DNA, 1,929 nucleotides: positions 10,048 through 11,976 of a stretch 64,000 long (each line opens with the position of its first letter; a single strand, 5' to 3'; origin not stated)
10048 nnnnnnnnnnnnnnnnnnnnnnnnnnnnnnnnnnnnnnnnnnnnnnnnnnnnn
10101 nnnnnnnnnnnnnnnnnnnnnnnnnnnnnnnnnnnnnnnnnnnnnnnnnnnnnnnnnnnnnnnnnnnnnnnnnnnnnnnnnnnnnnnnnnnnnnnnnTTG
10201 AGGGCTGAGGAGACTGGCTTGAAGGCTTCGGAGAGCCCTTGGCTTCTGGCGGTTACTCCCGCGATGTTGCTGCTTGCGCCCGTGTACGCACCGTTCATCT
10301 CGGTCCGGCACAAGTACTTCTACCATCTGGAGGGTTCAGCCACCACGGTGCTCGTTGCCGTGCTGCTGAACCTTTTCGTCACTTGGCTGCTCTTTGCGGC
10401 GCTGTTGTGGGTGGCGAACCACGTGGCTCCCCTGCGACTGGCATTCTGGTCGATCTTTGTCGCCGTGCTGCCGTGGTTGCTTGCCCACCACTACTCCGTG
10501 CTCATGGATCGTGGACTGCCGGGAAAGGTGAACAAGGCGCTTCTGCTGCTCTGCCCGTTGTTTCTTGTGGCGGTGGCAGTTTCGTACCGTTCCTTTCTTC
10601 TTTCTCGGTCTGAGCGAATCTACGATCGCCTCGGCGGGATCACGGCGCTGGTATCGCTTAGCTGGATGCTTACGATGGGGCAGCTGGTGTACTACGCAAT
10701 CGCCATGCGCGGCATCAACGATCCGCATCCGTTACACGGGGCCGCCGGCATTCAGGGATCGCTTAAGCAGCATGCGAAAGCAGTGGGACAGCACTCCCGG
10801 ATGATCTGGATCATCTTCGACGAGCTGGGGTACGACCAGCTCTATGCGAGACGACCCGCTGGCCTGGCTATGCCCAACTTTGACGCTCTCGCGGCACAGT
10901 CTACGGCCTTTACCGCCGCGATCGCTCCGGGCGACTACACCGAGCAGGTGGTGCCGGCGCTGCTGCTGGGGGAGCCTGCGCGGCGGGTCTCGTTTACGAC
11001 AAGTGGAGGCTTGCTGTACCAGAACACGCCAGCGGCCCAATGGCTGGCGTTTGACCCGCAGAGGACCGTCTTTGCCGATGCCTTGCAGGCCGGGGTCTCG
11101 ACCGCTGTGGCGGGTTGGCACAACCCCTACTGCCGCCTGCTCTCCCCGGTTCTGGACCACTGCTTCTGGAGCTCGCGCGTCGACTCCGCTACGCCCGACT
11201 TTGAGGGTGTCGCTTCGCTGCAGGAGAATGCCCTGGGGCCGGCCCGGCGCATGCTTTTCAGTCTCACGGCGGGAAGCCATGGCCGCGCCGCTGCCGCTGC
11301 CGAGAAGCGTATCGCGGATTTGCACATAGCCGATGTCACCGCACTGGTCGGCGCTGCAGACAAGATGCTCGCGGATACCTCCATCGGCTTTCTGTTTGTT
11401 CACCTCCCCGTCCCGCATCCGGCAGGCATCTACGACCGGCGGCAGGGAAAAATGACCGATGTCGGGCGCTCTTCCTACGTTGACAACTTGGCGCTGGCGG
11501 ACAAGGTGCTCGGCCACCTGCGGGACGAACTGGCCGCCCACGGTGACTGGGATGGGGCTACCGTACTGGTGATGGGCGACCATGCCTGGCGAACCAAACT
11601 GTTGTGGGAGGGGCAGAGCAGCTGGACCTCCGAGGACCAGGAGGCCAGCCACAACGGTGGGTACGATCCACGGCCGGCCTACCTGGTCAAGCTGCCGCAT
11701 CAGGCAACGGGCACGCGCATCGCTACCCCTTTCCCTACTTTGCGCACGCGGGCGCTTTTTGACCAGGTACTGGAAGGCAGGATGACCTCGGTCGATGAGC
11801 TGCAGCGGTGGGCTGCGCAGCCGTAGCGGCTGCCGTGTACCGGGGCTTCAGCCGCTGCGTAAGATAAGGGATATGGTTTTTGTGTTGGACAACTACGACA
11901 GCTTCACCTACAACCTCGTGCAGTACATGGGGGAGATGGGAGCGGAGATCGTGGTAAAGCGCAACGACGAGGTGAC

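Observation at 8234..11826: Three-gene envelope-modification module: kinase-methyltransferase fusion, tiny YVDPGSG peptide and LtaS/EptA-like transferase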

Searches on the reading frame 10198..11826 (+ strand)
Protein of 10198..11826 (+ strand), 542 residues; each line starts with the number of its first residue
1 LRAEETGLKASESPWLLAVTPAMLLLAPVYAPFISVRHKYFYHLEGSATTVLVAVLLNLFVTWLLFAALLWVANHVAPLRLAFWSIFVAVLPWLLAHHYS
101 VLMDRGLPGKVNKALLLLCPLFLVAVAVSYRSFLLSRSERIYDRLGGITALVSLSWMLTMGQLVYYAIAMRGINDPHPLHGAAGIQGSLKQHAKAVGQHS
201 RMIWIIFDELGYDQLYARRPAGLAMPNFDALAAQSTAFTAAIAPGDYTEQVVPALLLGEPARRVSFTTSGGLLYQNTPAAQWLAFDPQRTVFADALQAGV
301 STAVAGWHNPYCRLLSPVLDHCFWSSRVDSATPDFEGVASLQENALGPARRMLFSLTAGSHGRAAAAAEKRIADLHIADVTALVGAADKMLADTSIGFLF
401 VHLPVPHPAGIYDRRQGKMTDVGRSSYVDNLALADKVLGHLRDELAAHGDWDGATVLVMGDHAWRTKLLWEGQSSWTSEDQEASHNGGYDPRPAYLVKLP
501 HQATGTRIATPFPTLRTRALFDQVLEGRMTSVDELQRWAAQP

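Call 3: search_protein_families(library=pfam, proteins=[window:10198-11826:+], max_evalue=0.1)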
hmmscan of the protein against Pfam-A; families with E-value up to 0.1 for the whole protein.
window:10198-11826:+ (542 aa): 2 families
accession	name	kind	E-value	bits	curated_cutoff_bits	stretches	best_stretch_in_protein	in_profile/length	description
PF00884.28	Sulfatase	-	3.3e-11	43.5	25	1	202-465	3-244/301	Sulfatase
PF01663.27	Phosphodiest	-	0.0047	17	23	1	290-462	92-219/342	Type I phosphodiesterase / nucleotide pyrophosphatase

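Call 4: search_protein_families(library=ncbifam, proteins=[window:10198-11826:+], max_evalue=0.1)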
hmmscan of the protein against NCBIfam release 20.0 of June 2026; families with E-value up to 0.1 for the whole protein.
window:10198-11826:+ (542 aa): 0 families

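Call 6: search_solved_structures(query=window:10198-11826:+, max_evalue=1, show_alignments=2)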
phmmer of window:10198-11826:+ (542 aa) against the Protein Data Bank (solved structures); distinct sequences matched with E-value up to 1: 12.
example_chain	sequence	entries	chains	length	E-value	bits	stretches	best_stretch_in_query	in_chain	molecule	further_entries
7stt_A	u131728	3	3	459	0.0098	18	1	201-308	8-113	N-acetylgalactosamine-6-sulfatase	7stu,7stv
6bia_A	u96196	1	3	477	0.059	15.5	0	194-259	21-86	Sulfatase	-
3ed4_A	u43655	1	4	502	0.15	14.1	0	195-261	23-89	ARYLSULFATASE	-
4uop_A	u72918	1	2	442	0.17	14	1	419-492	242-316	LIPOTEICHOIC ACID PRIMASE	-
6b0k_A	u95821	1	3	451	0.19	13.8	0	201-260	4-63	Iota-carrageenan sulfatase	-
6b0j_A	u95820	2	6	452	0.19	13.8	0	201-260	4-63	Iota-carrageenan sulfatase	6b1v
7oze_AAA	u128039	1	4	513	0.32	13.1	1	177-308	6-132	Putative secreted sulfatase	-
6pt6_B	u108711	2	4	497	0.33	13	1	191-274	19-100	exo-2S-iota carrageenan S1 sulfatase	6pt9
6ptk_A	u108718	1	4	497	0.42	12.6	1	191-272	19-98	exo-2S-iota carrageenan S1 sulfatase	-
6pt4_B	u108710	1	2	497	0.5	12.4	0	191-272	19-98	exo-2S-iota carrageenan S1 sulfatase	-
7oza_AAA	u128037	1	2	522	0.73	11.9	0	400-464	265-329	Putative secreted sulfatase ydeN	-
9bas_B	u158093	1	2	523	0.93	11.5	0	200-270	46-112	S1_15A sulfatase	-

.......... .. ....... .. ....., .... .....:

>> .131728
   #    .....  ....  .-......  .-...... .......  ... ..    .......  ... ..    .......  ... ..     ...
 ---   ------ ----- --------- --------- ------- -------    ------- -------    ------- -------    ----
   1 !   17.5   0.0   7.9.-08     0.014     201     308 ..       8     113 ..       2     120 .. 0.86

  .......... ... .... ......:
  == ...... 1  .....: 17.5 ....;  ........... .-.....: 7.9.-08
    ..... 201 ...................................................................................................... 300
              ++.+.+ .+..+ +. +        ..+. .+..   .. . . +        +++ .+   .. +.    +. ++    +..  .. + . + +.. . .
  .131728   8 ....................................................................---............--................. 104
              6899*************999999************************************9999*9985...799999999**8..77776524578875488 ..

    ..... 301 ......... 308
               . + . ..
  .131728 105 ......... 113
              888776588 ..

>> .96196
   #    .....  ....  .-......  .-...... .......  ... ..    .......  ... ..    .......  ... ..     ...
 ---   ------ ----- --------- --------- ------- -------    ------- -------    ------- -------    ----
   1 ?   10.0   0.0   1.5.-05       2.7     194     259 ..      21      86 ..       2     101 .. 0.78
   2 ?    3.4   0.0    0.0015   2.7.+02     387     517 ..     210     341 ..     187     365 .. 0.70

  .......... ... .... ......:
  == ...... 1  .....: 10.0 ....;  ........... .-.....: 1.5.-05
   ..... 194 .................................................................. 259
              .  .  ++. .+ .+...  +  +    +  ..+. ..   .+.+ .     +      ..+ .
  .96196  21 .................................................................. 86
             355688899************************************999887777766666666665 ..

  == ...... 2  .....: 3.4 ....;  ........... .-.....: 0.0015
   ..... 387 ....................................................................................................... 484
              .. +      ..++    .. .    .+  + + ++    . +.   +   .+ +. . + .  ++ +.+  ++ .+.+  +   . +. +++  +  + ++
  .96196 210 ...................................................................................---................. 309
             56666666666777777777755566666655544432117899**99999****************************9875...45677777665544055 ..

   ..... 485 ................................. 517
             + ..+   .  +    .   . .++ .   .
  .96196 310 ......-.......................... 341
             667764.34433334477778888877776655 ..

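Call 14: find_homologous_proteins(query=window:10198-11826:+)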
Query window:10198-11826:+ (542 aa): 271 proteins with E <= 0.001 among 8000 candidates; the best 120 are listed.
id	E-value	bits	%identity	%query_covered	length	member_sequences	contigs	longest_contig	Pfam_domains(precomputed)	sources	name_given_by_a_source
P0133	0.0e+0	1212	100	99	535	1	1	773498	PF00884.29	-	-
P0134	4.0e-203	694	59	99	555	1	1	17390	PF01663.28,PF00884.29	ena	-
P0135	1.6e-200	686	56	99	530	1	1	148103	PF00884.29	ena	-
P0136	7.1e-186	637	55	98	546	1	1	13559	PF00884.29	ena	-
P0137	6.9e-184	631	54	99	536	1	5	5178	PF00884.29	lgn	-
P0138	5.8e-176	605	53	96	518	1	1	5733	PF00884.29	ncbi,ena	-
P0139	8.5e-153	528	49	96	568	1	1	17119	PF01663.28,PF00884.29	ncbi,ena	-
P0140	1.5e-150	521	48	97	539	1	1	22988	PF01663.28,PF00884.29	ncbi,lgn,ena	-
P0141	9.9e-149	515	48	96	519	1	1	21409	PF00884.29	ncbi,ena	-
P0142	3.4e-145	503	46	99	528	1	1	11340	PF00884.29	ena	-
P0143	1.4e-144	501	47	95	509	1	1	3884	PF00884.29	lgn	-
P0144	1.8e-144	501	44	100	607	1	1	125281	PF00884.29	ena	-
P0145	6.7e-144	499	45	97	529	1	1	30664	PF01663.28,PF00884.29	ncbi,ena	-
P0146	5.4e-141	489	47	97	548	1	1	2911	PF01663.28,PF00884.29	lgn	-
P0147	8.8e-130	452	43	99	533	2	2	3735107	PF00884.29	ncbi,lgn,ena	-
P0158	9.7e-115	403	42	95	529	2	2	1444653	PF01663.28,PF00884.29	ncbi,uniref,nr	ncbi:sulfatase-like hydrolase/transferase [Edaphobacter dinghuensis]|uniref:Sulfatase N-terminal dom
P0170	1.1e-112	396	38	99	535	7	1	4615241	PF01663.28,PF00884.29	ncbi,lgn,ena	-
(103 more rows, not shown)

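Call 15: find_encoding_contigs(protein=P0135, flank=6000, max_places=1)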
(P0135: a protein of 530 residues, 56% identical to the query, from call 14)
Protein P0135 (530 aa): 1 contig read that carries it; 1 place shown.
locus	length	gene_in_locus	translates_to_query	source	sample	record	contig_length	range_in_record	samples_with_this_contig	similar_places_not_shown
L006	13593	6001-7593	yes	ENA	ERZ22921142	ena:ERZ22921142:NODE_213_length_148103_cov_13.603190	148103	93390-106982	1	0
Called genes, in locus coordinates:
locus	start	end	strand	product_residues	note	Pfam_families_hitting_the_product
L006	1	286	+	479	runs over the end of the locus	PF00072:Response_reg, PF00158:Sigma54_activat, PF14532:Sigma54_activ_2, PF01078:Mg_chelatase (faint), PF07728:AAA_5 (weak), PF25601:AAA_lid_14, PF02954:HTH_8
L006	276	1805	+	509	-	PF02518:HATPase_c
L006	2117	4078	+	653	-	PF13290:CHB_HEX_C_1 (weak), PF12371:TMEM131_like_N (faint), PF15780:ASH (faint), PF22544:HYDIN_VesB_CFA65-like_Ig (weak), PF22073:Cep192_D4, PF13472:Lipase_GDSL_2 (weak)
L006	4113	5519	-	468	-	PF13489:Methyltransf_23, PF08241:Methyltransf_11 (weak), PF08242:Methyltransf_12, PF13649:Methyltransf_25 (weak)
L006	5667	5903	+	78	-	-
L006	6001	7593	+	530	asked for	PF00884:Sulfatase (faint)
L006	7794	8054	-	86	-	-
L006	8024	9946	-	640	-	-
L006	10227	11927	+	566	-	-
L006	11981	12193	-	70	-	-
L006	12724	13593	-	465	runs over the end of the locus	PF10009:DUF2252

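Call 16: find_encoding_contigs(protein=P0158, flank=6000, max_places=1)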
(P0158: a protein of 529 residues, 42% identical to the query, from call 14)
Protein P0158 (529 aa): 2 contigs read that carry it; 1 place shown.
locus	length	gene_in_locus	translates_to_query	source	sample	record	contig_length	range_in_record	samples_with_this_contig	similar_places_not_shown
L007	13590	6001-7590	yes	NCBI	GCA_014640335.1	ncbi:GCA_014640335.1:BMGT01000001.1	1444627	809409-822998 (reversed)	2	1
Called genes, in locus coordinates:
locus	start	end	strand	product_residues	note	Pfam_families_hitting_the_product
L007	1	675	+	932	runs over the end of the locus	PF03707:MHYT, PF00512:HisKA, PF02518:HATPase_c, PF00072:Response_reg, PF01627:Hpt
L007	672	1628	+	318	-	PF00072:Response_reg, PF00990:GGDEF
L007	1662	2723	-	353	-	PF01118:Semialdhyde_dh (weak), PF01408:GFO_IDH_MocA, PF03447:NAD_binding_3 (weak), PF22725:GFO_IDH_MocA_C3, PF02894:GFO_IDH_MocA_C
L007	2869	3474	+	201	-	-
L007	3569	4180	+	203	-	PF01467:CTP_transf_like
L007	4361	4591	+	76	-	-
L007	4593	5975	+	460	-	PF13489:Methyltransf_23, PF08242:Methyltransf_12 (weak)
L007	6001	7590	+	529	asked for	PF00884:Sulfatase, PF01663:Phosphodiest (weak)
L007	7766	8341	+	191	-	PF02410:RsfS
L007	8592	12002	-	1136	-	PF13620:CarboxypepD_reg, PF13715:CarbopepD_reg_2 (faint), PF17210:SdrD_B (weak), PF25183:OMP_b-brl_4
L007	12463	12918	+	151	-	PF02590:SPOUT_MTase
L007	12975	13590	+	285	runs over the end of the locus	PF13717:Zn_ribbon_4 (faint), PF17848:Zn_ribbon_ACC, PF01039:Carboxyl_trans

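Call 17: find_encoding_contigs(protein=P0170, flank=6000, max_places=1)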
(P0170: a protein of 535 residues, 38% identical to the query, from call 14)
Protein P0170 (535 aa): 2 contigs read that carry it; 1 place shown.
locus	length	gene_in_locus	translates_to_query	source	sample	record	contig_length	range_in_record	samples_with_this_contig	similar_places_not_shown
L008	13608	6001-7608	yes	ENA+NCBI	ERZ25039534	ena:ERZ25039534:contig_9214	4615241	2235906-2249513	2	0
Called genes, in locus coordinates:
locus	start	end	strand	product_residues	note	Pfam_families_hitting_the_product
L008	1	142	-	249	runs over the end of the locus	PF08308:PEGA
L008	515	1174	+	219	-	PF05257:CHAP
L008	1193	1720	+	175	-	-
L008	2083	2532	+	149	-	PF14534:DUF4440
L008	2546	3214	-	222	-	-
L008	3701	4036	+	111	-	-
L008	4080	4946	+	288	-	-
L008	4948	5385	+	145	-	-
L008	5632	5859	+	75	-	-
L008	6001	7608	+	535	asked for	PF00884:Sulfatase, PF01663:Phosphodiest (weak)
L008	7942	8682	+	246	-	PF18979:DUF5715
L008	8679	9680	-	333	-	PF01408:GFO_IDH_MocA, PF22725:GFO_IDH_MocA_C3, PF02894:GFO_IDH_MocA_C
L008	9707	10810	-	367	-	PF13623:SurA_N_2, PF13624:SurA_N_3, PF09312:SurA_N, PF13145:Rotamase_2 (weak), PF13616:Rotamase_3, PF00639:Rotamase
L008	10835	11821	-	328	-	PF13462:Thioredoxin_4, PF01323:DSBA (faint), PF13098:Thioredoxin_2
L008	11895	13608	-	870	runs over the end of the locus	PF19838:LptD_2, PF04453:LptD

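Call 19: search_dna_similar(query=window:10198-11826:+, collection=plasmids, mode=protein, max_evalue=0.00001, max_rows=30)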
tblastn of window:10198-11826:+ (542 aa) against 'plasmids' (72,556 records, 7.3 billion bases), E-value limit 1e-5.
No match.

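Call 48: search_solved_structures(query=A3, max_evalue=0.01, show_alignments=3)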
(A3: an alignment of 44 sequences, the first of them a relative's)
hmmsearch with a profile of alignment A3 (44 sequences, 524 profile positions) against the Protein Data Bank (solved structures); distinct sequences matched with E-value up to 0.01: 61 (the best 60 are shown).
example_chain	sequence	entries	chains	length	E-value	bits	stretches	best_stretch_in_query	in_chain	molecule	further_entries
4upk_A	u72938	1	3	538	2e-11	46.3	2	416-512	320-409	PHOSPHONATE MONOESTER HYDROLASE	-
6bia_A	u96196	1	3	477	4.5e-11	45.2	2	365-515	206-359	Sulfatase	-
4uop_A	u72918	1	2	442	2.7e-10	42.7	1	403-491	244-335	LIPOTEICHOIC ACID PRIMASE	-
3ed4_A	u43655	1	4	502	3.8e-10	42.2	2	175-245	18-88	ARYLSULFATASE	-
4upi_A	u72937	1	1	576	3.9e-10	42.1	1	162-255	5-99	SULFATASE FAMILY PROTEIN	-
9bb9_A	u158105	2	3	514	3.9e-10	42.1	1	171-254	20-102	S1_8A sulfatase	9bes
9bes_B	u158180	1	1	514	6.1e-10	41.5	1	171-254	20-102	S1_8A Sulfatase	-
6b0k_A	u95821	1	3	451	7.5e-10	41.2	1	365-515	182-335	Iota-carrageenan sulfatase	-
6b0j_A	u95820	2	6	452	7.6e-10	41.2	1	365-515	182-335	Iota-carrageenan sulfatase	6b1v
7oza_AAA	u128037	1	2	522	4.3e-09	38.7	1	383-445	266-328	Putative secreted sulfatase ydeN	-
5fql_A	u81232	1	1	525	1.6e-08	36.8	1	401-449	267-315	IDURONATE-2-SULFATASE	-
2w8s_A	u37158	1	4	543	1.8e-08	36.6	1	403-486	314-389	PHOSPHONATE MONOESTER HYDROLASE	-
6ioz_A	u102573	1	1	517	1.8e-08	36.6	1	401-449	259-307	Iduronate 2-sulfatase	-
6hhm_A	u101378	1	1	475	4e-08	35.5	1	407-485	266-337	Arylsulfatase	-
9bas_B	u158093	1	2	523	9e-08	34.3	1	170-294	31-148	S1_15A sulfatase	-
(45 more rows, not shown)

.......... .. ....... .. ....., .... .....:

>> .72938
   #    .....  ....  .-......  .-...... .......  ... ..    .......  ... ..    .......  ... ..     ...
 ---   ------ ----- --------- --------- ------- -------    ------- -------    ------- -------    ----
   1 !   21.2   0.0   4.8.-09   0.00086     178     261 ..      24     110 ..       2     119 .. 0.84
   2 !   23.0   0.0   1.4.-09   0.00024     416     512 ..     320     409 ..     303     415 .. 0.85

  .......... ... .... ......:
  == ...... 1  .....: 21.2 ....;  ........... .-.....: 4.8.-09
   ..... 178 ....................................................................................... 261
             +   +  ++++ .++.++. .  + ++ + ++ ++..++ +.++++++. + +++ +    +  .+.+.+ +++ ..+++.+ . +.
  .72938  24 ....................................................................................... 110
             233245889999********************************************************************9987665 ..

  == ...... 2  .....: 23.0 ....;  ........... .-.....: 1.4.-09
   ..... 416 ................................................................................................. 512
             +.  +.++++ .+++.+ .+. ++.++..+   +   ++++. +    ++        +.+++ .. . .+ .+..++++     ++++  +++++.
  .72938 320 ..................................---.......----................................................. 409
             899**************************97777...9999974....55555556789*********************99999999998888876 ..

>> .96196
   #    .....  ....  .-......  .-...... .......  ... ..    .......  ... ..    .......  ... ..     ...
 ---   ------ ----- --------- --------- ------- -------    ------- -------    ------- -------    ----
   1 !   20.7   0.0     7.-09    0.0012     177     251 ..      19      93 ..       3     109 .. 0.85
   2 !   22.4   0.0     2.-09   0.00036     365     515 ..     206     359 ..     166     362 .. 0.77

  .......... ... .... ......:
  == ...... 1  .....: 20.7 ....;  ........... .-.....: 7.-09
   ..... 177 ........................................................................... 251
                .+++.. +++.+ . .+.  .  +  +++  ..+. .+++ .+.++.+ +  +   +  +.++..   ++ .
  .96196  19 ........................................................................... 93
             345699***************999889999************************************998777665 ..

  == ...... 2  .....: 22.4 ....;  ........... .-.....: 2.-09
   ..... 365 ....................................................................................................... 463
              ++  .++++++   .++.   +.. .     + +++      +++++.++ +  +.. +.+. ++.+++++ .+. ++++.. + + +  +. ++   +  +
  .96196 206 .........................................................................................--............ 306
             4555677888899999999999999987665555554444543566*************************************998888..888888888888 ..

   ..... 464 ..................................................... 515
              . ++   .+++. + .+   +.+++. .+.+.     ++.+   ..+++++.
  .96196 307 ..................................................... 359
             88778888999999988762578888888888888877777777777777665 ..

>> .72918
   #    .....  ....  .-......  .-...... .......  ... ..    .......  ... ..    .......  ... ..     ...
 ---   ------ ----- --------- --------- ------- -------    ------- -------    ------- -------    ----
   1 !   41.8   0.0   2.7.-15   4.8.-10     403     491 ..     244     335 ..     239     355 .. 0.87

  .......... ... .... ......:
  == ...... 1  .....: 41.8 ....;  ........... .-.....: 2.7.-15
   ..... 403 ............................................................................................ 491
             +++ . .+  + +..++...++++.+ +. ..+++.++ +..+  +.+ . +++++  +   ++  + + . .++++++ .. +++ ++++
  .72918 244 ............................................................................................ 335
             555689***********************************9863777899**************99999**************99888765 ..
